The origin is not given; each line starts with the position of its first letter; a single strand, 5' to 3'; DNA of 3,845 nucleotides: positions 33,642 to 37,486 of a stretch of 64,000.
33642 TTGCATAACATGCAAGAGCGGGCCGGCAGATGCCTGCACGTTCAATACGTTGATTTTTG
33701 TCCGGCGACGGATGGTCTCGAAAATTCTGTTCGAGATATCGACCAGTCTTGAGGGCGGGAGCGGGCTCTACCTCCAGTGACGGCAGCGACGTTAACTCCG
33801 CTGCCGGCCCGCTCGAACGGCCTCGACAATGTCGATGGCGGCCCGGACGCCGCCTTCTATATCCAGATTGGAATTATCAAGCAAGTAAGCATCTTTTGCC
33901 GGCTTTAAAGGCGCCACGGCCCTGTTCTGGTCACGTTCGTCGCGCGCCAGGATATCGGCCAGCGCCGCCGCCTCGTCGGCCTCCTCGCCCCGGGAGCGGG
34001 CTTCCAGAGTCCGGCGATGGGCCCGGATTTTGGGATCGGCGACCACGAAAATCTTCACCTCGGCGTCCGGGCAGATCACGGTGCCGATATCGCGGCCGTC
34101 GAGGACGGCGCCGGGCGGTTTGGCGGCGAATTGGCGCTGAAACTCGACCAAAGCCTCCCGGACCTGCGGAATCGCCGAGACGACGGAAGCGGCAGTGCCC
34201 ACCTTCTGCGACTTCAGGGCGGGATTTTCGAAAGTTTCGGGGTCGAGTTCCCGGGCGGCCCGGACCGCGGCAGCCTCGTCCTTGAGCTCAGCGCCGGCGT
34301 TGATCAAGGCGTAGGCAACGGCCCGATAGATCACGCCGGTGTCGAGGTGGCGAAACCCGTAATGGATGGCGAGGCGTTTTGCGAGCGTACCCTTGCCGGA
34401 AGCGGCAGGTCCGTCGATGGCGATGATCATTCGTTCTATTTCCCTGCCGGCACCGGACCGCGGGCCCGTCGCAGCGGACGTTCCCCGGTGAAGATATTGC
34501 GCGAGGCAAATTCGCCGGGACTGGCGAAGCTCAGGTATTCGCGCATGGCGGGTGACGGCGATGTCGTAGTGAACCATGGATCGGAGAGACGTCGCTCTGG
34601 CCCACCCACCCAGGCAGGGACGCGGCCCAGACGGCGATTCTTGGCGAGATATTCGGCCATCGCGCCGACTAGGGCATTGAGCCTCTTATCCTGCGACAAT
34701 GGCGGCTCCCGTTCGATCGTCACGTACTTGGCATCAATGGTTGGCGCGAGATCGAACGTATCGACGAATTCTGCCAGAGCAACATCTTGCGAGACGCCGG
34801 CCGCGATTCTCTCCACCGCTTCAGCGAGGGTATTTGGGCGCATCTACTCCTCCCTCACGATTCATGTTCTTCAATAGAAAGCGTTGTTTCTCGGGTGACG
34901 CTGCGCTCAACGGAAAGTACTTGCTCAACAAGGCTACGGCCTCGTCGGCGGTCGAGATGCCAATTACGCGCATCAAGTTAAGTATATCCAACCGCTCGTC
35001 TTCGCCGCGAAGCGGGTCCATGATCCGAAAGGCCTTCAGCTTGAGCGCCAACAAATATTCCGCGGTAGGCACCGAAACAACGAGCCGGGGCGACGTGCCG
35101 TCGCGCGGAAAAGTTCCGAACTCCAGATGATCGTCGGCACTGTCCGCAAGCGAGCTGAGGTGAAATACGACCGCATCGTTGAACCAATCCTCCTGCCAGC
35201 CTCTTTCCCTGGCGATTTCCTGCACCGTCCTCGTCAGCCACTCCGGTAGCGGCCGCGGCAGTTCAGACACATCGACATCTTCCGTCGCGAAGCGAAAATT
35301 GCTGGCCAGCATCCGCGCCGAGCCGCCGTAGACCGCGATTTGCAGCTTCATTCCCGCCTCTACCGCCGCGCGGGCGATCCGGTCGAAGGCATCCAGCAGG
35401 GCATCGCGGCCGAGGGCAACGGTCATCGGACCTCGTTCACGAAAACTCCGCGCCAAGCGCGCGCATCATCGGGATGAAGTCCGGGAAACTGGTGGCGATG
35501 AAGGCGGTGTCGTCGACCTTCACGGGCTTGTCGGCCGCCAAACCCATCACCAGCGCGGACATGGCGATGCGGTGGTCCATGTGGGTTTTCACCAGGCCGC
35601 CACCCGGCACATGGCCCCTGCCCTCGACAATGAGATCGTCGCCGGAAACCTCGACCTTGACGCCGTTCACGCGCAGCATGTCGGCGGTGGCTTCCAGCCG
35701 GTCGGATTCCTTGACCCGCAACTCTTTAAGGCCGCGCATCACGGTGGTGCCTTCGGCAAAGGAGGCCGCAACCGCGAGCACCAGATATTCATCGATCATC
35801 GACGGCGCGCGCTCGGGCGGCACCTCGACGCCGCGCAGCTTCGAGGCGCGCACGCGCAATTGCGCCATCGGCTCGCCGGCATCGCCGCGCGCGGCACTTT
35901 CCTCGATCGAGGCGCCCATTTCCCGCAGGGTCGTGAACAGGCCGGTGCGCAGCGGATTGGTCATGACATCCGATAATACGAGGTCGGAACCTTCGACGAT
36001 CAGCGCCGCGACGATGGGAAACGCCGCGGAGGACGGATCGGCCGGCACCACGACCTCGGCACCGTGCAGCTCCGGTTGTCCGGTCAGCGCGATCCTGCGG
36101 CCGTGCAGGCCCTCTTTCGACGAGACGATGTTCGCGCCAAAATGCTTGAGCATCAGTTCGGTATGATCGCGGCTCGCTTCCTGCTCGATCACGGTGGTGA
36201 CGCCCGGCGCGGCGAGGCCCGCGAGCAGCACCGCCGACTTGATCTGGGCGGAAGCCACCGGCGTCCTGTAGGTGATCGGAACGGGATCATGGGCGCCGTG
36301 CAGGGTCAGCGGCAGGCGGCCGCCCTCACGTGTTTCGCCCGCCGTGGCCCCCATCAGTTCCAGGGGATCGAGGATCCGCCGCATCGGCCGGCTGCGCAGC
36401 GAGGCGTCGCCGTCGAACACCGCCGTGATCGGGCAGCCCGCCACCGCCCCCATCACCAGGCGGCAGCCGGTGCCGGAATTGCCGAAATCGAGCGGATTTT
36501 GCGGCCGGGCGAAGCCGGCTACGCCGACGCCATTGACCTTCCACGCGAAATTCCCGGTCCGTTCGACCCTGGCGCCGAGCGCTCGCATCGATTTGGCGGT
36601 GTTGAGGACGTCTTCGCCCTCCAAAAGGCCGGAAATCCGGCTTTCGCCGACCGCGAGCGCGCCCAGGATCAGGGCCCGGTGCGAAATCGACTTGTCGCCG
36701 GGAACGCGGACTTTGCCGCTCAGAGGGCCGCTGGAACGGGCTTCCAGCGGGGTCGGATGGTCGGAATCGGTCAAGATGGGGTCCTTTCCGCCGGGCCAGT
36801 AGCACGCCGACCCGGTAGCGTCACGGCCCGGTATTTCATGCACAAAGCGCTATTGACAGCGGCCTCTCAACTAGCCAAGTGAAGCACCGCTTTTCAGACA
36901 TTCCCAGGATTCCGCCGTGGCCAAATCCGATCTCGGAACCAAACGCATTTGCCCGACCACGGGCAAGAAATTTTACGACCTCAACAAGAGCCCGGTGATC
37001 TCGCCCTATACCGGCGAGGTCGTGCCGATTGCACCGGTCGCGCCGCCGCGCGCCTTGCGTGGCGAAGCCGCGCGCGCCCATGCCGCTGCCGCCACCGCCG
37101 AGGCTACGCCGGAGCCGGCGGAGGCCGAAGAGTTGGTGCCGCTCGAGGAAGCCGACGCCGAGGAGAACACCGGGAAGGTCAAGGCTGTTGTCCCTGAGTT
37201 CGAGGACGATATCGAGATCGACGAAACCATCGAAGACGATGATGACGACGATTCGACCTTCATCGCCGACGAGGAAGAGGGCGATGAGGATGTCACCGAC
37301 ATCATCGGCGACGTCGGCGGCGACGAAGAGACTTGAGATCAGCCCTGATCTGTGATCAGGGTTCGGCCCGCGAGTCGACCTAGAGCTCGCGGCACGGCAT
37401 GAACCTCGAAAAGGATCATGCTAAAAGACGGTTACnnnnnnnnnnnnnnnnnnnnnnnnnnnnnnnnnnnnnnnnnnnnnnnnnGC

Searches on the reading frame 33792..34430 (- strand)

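Call 98: search_protein_families(library=pfam, proteins=[window:33792-34430:-], max_evalue=0.001)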
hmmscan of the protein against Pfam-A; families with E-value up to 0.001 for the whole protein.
window:33792-34430:- (212 aa): 4 families
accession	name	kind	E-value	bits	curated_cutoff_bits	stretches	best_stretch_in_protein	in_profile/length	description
PF02224.24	Cytidylate_kin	-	1e-56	192.4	26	1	3-201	1-208/211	Cytidylate kinase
PF13189.12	Cytidylate_kin2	-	3.9e-08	34.1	28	1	2-168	1-153/176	Cytidylate kinase-like family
PF13207.12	AAA_17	-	7.3e-07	30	27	1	7-53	2-46/136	AAA domain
PF00406.28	ADK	-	7e-05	23.4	26.8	1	7-51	3-47/151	Adenylate kinase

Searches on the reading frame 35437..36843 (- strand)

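Call 98: search_protein_families(library=pfam, proteins=[window:35437-36843:-], max_evalue=0.001)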
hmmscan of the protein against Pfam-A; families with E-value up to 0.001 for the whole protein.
window:35437-36843:- (468 aa): 1 family
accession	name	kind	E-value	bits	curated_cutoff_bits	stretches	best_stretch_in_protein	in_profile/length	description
PF00275.25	EPSP_synthase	-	2.5e-102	343.2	22.8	1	38-458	4-415/417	EPSP synthase (3-phosphoshikimate 1-carboxyvinyltransferase)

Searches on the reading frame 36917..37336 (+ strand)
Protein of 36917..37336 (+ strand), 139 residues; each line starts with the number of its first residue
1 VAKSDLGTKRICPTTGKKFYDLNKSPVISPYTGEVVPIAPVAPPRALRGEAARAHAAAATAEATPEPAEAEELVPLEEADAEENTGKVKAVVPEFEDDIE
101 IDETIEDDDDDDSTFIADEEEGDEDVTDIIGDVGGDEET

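Call 98: search_protein_families(library=pfam, proteins=[window:36917-37336:+], max_evalue=0.001)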
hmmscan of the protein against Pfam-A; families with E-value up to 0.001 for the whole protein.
window:36917-37336:+ (139 aa): 1 family
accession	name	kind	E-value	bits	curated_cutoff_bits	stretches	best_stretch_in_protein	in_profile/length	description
PF09538.15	FYDLN_acid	-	8.9e-28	97.5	23.9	1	1-120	1-105/105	Protein of unknown function (FYDLN_acid)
